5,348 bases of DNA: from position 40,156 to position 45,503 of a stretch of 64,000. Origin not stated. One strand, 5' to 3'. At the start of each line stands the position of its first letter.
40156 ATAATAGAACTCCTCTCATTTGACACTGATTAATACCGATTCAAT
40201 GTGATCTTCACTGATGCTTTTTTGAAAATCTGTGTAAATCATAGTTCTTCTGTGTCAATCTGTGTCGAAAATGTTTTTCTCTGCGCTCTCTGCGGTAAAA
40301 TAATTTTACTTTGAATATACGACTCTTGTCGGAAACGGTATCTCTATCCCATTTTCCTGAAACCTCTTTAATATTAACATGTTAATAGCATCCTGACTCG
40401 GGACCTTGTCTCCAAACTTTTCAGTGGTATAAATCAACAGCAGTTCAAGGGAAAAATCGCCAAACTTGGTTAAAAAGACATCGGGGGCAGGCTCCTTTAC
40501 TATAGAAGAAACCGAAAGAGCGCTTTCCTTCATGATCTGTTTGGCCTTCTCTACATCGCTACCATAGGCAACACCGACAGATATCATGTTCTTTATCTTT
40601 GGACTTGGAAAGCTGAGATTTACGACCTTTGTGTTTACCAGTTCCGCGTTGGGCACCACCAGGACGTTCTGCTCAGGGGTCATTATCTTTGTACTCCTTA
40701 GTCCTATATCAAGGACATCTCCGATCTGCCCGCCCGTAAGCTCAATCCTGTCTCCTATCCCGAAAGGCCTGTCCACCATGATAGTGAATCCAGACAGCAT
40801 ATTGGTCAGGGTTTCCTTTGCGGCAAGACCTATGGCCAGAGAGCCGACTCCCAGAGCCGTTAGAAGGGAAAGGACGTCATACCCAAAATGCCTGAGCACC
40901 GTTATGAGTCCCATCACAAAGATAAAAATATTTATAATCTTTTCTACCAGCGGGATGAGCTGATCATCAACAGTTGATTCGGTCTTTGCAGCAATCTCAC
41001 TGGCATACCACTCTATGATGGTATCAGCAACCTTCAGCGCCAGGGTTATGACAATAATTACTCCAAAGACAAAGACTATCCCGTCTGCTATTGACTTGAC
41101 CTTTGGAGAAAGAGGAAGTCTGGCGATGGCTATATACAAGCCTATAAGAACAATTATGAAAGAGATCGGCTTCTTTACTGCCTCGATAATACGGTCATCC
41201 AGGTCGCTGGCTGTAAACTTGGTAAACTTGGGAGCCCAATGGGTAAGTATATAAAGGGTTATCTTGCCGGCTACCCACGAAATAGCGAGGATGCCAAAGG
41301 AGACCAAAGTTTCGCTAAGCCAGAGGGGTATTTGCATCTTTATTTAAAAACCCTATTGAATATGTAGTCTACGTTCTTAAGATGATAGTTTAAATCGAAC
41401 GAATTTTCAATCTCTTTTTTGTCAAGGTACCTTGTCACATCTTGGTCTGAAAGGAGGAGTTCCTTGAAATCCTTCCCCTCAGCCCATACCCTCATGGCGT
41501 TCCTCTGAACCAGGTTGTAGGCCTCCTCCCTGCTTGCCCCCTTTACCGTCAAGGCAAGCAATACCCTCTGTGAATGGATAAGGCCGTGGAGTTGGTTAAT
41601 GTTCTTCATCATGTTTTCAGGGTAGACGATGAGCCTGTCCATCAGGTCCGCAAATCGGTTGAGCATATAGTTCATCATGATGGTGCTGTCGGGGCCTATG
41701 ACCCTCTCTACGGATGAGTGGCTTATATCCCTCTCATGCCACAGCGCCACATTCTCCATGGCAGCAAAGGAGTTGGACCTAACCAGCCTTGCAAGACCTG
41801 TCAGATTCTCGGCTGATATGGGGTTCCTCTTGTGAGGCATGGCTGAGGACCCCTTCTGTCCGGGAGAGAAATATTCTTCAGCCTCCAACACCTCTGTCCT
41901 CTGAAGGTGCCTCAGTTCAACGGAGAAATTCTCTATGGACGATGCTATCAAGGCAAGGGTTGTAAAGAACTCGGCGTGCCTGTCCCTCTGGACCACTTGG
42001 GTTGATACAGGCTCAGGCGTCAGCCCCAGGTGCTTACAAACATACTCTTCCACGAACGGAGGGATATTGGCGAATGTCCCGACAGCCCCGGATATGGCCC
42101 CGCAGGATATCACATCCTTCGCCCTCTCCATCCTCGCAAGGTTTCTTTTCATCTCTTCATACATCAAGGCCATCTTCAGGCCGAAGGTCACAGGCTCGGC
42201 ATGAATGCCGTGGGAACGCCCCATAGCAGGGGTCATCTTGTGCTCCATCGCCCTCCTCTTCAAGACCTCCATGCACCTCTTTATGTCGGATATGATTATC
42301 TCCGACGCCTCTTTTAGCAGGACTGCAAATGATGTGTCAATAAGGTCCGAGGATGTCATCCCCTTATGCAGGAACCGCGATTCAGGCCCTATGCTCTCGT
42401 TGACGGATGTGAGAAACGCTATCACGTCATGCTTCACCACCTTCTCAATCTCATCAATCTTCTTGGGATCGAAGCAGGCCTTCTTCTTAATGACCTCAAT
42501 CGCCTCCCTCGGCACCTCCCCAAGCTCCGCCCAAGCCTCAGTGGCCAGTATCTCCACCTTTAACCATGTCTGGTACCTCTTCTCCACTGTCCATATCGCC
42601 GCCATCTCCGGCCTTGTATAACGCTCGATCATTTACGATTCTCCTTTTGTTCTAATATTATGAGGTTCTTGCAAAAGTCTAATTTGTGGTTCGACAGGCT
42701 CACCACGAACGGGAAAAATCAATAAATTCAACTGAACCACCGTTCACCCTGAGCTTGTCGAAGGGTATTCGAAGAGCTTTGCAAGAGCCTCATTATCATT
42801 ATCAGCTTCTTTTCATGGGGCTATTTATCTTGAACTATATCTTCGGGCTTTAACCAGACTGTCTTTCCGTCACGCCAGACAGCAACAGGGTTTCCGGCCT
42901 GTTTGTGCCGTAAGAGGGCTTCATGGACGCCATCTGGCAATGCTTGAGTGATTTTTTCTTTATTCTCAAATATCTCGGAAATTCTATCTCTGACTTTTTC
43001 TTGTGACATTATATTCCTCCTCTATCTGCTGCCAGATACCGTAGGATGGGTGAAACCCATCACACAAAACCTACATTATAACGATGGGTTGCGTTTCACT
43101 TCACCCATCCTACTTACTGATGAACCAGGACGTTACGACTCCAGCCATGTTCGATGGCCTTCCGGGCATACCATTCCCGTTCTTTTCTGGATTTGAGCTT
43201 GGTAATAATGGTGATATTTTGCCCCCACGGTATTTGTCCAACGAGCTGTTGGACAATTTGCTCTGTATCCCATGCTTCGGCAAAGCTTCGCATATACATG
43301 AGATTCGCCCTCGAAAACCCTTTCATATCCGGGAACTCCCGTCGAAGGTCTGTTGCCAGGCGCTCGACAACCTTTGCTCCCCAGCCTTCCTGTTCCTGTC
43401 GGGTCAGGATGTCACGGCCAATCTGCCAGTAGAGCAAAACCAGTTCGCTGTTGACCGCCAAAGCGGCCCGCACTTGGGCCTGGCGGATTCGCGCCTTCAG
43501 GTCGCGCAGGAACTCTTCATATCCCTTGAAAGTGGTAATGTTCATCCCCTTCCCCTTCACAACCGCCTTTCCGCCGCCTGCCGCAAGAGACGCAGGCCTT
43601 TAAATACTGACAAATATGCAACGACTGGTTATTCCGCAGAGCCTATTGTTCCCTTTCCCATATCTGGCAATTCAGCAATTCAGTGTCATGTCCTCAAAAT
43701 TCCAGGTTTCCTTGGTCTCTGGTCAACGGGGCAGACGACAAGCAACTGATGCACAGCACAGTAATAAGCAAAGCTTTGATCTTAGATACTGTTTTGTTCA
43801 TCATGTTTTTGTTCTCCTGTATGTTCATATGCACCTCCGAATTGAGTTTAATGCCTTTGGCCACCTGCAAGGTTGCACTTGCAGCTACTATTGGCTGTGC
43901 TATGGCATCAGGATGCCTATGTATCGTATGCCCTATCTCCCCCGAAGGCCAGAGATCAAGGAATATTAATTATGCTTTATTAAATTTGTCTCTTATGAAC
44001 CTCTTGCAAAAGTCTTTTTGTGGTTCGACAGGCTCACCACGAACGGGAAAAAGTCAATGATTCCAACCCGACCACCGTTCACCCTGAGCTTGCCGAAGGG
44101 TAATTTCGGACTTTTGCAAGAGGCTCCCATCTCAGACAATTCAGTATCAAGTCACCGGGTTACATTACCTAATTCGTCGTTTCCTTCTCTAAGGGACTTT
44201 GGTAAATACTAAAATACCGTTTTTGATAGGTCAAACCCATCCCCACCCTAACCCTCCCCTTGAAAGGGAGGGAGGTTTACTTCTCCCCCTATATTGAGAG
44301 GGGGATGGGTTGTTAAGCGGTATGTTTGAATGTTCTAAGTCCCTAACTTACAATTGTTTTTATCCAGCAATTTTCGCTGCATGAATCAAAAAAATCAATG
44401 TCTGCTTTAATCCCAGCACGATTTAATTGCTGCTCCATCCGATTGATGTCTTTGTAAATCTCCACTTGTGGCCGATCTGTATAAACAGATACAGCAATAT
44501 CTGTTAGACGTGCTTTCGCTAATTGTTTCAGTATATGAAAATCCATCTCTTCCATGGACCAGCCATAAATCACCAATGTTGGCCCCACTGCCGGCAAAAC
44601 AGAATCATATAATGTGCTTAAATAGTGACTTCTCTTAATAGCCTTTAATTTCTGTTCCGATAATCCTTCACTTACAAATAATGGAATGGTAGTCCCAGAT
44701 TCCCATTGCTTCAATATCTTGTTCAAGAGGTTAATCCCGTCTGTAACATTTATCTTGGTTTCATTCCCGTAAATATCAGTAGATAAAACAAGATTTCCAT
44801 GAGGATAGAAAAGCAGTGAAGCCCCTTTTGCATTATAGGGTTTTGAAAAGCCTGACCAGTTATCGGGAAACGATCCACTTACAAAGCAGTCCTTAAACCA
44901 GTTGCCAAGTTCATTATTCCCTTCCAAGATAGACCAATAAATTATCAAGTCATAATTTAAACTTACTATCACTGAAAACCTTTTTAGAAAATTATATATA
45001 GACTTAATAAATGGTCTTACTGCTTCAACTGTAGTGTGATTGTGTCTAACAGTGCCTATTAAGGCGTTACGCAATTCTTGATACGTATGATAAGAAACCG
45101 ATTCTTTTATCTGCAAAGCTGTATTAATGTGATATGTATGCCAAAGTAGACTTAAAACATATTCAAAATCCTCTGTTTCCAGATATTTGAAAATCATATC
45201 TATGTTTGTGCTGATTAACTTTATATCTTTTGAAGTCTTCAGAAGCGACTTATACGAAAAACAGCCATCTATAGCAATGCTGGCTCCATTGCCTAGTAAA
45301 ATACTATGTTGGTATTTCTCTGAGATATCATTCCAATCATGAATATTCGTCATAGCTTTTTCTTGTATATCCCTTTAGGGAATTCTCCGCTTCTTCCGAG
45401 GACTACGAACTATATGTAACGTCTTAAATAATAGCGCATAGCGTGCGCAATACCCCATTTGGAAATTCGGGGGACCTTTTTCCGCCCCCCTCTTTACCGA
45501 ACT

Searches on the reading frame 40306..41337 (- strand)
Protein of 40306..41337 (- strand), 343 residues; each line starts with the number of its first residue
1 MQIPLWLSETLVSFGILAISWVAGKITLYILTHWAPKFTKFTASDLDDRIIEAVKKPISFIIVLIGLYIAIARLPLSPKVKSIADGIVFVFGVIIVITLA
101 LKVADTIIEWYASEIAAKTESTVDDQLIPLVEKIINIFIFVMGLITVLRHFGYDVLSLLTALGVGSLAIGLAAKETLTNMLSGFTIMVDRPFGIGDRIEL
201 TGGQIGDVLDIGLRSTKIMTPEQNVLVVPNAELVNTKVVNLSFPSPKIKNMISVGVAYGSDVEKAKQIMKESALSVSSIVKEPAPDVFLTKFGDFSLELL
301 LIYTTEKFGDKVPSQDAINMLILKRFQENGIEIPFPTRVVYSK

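Call 57: search_protein_families(library=pfam, proteins=[window:40306-41337:-], max_evalue=0.00001)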
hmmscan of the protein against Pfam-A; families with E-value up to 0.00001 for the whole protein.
window:40306-41337:- (343 aa): 3 families
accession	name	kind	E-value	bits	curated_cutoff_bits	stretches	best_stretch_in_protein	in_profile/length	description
PF00924.24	MS_channel_2nd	-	3.2e-18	66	20.2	1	176-242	2-67/68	Mechanosensitive ion channel, beta-domain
PF21082.3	MS_channel_3rd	-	3.4e-16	59.9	21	1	252-333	3-88/88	Mechanosensitive ion channel MscS, C-terminal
PF21088.3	MS_channel_1st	-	1.5e-09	38.1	23.1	1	133-174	1-42/42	Mechanosensitive ion channel, transmembrane helices 2/3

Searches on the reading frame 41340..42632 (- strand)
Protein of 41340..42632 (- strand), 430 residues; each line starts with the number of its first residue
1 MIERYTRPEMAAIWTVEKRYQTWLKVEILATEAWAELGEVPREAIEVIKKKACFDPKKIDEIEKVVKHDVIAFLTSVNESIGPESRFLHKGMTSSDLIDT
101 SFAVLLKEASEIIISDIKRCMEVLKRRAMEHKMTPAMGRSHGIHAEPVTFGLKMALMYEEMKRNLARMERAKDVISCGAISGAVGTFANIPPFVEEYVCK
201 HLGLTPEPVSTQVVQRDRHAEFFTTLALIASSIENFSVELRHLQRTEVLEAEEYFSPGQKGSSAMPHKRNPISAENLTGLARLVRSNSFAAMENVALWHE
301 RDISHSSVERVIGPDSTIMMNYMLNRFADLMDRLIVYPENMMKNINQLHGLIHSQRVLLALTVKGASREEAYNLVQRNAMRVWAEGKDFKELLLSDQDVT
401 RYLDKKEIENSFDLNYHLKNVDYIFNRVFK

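Call 57: search_protein_families(library=pfam, proteins=[window:41340-42632:-], max_evalue=0.00001)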
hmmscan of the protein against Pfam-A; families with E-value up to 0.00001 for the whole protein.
window:41340-42632:- (430 aa): 2 families
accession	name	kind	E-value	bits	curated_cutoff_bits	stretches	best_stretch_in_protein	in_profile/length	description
PF00206.25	Lyase_1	-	2.7e-56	191.7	27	1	6-284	6-310/312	Lyase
PF10397.14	ADSL_C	-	5.6e-28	97.5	32.7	1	350-428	1-79/79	Adenylosuccinate lyase C-terminus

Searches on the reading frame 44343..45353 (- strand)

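Call 57: search_protein_families(library=pfam, proteins=[window:44343-45353:-], max_evalue=0.00001)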
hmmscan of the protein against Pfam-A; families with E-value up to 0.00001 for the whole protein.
window:44343-45353:- (336 aa): 1 family
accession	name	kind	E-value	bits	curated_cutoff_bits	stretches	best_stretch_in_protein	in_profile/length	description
PF16263.11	DUF4917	-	2.6e-87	293.6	28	1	18-330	1-311/311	Domain of unknown function (DUF4917)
